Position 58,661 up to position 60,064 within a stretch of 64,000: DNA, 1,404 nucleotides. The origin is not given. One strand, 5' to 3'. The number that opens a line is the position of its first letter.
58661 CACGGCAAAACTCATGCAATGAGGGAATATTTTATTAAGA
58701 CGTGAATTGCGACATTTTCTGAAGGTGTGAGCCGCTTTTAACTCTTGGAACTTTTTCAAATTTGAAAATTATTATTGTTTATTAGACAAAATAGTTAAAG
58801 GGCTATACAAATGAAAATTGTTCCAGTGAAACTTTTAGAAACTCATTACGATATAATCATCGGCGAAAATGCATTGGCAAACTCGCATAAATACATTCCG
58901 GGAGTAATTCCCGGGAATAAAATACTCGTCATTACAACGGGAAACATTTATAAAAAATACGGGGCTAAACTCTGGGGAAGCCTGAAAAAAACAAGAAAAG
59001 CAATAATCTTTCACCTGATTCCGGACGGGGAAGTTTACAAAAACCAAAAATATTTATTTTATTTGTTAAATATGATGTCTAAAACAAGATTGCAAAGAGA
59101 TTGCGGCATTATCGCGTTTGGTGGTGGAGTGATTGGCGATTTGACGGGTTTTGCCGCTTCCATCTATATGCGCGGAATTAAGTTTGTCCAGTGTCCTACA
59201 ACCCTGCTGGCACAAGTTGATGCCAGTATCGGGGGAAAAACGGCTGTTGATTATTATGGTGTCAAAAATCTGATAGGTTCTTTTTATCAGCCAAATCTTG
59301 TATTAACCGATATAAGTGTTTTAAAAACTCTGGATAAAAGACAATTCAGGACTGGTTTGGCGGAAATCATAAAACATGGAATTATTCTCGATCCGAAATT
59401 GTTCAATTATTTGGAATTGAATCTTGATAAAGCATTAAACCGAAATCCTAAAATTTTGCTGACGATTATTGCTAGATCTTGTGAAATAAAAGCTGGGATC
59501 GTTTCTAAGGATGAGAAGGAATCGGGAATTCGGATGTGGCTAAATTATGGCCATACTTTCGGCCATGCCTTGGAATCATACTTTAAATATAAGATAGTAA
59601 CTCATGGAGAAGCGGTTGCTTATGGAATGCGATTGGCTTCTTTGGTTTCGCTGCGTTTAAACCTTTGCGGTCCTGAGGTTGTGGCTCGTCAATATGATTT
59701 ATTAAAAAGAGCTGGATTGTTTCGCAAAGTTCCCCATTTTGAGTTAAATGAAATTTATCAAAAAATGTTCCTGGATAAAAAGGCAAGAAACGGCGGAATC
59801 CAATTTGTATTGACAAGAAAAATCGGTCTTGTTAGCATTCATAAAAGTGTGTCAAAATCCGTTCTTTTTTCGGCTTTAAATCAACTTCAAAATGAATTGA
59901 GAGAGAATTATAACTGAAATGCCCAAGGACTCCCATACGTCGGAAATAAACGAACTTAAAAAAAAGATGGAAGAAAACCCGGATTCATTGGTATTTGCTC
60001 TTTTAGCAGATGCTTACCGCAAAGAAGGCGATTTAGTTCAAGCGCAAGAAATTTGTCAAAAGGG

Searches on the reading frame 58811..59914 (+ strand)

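Call 71: search_protein_families(library=pfam, proteins=[window:58811-59914:+], max_evalue=0.00001)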
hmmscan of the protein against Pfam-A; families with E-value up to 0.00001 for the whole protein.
window:58811-59914:+ (368 aa): 2 families
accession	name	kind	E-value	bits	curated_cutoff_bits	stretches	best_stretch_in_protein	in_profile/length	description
PF24621.2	DHQS_C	-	2.4e-45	154.5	27.6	1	182-325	1-144/144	3-dehydroquinate synthase C-terminal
PF01761.26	DHQ_synthase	-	9.6e-45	151.4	24.2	1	69-180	3-114/115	3-dehydroquinate synthase N-terminal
